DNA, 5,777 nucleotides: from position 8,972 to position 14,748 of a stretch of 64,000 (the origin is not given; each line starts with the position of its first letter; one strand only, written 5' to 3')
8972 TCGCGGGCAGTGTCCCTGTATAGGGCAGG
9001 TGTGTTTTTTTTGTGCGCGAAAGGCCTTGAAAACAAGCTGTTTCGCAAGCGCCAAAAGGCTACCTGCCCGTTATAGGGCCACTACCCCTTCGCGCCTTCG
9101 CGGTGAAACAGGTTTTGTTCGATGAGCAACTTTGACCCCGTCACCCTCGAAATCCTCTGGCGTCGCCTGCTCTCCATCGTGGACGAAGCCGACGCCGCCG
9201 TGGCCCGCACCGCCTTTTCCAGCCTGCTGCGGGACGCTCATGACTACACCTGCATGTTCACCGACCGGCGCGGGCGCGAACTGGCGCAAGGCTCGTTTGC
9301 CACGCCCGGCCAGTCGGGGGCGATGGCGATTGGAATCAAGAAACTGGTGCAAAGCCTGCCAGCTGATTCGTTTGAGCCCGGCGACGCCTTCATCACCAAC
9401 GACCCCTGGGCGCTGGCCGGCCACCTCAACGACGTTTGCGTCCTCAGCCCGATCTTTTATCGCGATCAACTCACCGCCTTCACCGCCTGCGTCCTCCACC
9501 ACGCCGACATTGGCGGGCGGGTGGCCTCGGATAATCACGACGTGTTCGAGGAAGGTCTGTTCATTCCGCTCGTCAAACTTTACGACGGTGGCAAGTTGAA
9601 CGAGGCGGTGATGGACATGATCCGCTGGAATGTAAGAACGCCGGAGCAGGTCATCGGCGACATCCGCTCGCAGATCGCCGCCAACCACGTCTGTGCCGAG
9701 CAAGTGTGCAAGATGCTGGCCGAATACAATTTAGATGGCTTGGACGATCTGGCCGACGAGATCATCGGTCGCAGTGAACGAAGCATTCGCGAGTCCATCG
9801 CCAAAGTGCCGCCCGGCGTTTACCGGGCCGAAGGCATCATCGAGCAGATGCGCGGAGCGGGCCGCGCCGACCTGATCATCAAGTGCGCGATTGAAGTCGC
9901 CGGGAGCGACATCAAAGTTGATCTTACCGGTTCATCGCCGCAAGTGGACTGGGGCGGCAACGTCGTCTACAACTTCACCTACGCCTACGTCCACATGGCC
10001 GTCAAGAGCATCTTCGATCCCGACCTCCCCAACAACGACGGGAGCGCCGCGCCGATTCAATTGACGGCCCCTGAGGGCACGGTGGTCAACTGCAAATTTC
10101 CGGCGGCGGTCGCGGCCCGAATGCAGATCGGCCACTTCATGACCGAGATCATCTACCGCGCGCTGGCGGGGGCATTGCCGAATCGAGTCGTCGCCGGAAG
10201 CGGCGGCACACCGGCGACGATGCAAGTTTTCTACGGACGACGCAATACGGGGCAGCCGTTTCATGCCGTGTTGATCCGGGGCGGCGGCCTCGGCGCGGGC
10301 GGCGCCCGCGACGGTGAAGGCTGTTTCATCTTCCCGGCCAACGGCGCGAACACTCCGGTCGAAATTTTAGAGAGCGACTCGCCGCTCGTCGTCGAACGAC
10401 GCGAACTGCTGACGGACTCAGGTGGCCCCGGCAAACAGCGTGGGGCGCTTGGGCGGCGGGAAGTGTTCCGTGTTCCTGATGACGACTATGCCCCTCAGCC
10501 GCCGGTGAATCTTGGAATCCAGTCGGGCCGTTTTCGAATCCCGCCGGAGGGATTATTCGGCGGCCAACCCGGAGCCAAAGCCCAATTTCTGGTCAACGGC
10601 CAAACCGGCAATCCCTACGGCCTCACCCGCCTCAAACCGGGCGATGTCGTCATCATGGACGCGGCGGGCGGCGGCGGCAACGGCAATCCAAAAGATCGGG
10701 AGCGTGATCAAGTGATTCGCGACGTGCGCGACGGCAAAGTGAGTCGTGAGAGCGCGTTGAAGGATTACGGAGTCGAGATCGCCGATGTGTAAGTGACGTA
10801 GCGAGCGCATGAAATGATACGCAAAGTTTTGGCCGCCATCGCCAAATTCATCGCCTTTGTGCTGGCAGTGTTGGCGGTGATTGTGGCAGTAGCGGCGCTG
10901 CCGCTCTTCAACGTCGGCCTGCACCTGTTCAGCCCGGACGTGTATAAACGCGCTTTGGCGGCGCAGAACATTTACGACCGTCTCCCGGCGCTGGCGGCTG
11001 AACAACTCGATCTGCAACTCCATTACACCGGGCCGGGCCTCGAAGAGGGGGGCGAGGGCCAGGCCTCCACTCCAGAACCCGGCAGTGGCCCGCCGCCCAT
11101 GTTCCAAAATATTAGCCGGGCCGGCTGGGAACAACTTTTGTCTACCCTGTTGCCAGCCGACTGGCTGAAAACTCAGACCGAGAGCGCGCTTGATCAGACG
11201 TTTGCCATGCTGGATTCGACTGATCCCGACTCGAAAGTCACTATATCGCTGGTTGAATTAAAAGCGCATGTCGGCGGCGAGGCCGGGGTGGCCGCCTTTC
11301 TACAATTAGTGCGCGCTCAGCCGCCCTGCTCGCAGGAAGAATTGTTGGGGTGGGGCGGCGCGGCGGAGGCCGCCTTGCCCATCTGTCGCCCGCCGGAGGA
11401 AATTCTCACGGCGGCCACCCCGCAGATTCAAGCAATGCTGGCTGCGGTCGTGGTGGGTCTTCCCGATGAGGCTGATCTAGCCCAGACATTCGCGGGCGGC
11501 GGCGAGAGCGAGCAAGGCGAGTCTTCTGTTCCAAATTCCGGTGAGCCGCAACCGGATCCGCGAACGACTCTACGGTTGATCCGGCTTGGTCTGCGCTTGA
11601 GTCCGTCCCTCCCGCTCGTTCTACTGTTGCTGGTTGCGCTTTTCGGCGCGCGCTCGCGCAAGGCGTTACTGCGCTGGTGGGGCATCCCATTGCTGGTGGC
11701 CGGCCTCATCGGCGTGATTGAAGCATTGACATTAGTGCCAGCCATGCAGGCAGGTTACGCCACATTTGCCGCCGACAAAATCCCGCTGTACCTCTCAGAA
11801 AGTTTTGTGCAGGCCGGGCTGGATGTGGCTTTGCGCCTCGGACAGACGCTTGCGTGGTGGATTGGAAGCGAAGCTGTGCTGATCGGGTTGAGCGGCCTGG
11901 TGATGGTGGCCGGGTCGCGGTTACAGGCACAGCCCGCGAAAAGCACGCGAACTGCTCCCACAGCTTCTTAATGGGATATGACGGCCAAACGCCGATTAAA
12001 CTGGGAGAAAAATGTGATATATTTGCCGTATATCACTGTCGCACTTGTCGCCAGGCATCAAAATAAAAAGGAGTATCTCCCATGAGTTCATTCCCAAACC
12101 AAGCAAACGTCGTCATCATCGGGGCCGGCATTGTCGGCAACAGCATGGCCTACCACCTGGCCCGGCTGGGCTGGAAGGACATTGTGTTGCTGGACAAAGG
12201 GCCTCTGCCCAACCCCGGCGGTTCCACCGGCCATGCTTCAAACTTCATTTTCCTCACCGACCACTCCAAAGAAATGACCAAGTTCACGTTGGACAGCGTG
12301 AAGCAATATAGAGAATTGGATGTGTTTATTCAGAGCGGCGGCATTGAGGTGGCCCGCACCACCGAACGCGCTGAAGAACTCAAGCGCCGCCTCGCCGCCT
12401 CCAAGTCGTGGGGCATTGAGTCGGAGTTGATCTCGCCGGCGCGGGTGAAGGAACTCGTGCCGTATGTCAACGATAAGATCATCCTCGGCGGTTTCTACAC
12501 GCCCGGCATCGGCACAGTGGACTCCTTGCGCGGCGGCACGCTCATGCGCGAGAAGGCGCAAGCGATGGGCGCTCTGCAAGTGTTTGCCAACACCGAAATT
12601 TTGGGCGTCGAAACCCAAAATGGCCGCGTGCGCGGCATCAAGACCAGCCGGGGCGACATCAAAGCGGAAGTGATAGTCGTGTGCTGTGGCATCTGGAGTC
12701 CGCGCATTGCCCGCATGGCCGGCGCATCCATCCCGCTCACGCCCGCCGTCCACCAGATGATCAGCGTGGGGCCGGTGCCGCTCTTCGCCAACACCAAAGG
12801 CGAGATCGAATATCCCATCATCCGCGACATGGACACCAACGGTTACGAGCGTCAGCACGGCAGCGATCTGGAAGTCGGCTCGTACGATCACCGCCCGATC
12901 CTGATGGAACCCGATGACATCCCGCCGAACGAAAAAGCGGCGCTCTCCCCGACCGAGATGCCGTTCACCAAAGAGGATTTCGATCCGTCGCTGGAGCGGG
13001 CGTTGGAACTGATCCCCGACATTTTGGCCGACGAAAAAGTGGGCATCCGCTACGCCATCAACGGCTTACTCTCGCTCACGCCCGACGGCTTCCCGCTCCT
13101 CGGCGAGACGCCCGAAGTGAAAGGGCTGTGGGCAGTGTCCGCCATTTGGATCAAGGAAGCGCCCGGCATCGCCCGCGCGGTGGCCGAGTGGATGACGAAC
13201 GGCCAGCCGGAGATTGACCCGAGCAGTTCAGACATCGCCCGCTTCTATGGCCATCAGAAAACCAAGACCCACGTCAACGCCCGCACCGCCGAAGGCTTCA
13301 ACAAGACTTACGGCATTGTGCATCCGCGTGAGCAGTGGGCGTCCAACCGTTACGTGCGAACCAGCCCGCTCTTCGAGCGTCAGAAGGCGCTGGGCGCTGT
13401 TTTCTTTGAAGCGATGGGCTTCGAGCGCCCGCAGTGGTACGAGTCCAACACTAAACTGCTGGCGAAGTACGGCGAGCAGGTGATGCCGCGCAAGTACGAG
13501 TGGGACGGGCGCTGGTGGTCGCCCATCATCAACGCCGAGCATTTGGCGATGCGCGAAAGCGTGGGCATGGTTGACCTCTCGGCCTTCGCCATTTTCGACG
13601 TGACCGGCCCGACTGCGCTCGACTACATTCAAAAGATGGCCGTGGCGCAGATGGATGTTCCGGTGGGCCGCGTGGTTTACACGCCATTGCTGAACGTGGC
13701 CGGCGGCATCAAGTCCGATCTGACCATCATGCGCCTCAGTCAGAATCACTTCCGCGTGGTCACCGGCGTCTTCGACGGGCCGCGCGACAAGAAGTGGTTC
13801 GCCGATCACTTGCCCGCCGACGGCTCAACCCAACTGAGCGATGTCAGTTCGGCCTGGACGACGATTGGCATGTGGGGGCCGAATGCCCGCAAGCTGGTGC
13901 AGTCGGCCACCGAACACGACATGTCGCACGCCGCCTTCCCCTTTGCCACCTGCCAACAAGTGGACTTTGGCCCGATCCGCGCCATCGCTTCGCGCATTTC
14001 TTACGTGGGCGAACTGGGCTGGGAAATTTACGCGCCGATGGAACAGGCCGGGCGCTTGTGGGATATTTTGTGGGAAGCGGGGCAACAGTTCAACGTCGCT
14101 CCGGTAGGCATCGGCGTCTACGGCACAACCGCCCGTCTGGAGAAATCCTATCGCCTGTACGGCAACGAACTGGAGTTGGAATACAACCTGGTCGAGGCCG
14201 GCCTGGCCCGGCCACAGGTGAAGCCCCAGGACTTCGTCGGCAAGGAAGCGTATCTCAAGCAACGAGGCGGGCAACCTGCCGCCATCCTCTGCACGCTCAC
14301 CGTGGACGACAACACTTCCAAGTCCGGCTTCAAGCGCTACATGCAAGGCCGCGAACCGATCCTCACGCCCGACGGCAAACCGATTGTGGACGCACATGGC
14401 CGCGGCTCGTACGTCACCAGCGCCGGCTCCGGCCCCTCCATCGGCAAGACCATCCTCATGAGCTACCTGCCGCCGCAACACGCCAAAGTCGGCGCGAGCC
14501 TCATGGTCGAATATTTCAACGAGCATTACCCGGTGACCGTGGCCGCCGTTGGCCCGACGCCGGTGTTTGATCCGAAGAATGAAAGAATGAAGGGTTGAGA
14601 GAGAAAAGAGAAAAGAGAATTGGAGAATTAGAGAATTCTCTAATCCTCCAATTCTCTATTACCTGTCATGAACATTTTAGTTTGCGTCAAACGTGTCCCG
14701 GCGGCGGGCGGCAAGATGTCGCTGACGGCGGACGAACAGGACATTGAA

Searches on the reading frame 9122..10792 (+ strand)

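Call 66: search_protein_families(library=pfam, proteins=[window:9122-10792:+], max_evalue=0.00001)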
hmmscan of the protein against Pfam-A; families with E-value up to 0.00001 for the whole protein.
window:9122-10792:+ (556 aa): 1 family
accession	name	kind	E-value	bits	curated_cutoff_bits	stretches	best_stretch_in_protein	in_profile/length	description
PF02538.19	Hydantoinase_B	-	1.7e-146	489.2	26.8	1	5-523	1-519/519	Hydantoinase B/oxoprolinase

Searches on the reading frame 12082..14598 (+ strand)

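Call 5: search_protein_families(library=pfam, proteins=[window:12082-14598:+])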
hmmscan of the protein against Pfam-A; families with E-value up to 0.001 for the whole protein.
window:12082-14598:+ (838 aa): 7 families
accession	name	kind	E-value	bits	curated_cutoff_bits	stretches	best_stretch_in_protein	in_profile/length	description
PF01571.26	GCV_T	-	2e-68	230.8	25.6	1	431-709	2-253/255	Aminomethyltransferase folate-binding domain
PF01266.30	DAO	-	2e-56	192.5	27.9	1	10-370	2-353/353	FAD dependent oxidoreductase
PF16350.10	FAO_M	-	2e-16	60.3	27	1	373-428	1-56/56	FAD dependent oxidoreductase central domain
PF08669.17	GCV_T_C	-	2.4e-09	37.4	25.9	1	759-821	13-74/80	Glycine cleavage T-protein C-terminal barrel domain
PF13738.12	Pyr_redox_3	-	2.8e-05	24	30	0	11-42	1-32/305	Pyridine nucleotide-disulphide oxidoreductase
PF01494.25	FAD_binding_3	-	0.00035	20.3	22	0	154-216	105-170/349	FAD binding domain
PF13450.12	NAD_binding_8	-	0.00058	20.5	21.9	0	12-47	1-33/68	NAD(P)-binding Rossmann-like domain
